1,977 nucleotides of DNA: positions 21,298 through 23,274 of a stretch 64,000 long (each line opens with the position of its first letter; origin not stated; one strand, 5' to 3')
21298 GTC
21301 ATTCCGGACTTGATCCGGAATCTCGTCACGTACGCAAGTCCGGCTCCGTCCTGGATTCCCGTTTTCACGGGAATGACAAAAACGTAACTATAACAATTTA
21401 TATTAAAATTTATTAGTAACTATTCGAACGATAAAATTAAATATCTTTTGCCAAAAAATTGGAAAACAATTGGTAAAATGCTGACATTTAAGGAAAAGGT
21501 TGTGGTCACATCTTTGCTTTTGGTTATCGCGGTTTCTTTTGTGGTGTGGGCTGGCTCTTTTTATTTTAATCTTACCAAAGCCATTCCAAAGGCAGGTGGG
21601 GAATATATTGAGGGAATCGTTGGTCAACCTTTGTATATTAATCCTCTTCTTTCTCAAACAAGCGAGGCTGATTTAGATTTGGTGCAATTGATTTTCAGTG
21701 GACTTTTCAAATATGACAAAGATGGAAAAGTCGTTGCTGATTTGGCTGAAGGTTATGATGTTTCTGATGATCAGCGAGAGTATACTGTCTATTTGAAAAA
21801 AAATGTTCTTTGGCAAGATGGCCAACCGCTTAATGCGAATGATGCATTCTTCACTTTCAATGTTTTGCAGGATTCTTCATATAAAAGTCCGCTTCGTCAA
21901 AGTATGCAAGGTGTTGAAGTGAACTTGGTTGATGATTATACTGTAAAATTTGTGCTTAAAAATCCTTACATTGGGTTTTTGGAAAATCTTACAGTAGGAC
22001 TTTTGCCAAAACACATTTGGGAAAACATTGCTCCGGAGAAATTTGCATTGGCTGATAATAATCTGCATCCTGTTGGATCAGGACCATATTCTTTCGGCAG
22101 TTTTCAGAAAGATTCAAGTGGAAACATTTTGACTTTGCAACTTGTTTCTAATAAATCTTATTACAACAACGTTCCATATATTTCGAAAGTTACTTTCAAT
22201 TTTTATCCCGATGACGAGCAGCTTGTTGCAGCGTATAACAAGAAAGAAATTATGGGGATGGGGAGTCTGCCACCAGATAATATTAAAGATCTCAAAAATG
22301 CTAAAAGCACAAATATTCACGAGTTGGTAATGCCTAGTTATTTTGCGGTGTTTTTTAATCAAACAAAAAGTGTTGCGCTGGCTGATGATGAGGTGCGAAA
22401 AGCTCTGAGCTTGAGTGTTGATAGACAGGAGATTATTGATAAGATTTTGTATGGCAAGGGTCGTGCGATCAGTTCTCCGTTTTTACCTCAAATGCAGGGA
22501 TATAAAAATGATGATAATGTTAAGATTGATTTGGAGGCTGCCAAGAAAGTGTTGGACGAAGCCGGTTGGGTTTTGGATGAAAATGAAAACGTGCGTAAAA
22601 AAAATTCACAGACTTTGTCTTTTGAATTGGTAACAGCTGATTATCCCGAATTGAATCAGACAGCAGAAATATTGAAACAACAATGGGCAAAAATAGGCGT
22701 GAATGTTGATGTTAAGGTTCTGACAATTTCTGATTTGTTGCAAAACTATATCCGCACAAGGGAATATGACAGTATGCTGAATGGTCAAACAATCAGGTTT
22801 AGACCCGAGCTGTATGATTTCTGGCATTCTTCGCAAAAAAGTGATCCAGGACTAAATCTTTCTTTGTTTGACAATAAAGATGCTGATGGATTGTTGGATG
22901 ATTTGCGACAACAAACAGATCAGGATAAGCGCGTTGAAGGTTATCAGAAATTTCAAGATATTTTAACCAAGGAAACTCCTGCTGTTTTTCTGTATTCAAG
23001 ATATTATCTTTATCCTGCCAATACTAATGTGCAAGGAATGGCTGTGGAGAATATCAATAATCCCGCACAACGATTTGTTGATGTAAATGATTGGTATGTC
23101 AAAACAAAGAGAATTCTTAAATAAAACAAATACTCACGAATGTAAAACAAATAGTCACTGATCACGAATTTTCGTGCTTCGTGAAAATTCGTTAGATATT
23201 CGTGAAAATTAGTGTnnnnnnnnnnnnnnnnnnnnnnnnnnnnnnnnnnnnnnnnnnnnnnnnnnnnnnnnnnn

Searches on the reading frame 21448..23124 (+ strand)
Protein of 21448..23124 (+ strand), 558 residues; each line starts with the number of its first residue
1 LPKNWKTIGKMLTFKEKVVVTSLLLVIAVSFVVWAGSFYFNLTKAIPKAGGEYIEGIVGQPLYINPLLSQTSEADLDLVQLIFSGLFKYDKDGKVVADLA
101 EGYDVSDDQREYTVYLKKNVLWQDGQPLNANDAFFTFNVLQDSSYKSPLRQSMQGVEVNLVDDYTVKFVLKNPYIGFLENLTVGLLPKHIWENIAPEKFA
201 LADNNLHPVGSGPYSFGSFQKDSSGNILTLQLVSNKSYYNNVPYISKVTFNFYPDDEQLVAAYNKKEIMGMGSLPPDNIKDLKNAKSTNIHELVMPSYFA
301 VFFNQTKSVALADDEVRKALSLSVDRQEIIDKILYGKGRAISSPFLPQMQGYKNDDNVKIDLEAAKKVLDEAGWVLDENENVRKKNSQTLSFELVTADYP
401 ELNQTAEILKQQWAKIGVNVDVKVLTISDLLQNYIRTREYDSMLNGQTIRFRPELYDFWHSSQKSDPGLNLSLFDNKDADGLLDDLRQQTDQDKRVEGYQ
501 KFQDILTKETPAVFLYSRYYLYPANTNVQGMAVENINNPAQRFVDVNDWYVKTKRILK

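Call 3: search_protein_families(library=pfam, proteins=[window:21448-23124:+], max_evalue=0.01)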
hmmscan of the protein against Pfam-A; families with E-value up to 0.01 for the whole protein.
window:21448-23124:+ (558 aa): 2 families
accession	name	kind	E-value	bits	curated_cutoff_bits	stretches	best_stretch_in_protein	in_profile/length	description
PF00496.27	SBP_bac_5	-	8e-76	256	32.4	1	94-463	1-362/368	Bacterial extracellular solute-binding proteins, family 5 Middle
PF11779.13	SPT_ssu-like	-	0.0066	16.5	29.8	0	11-40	19-47/54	Small subunit of serine palmitoyltransferase-like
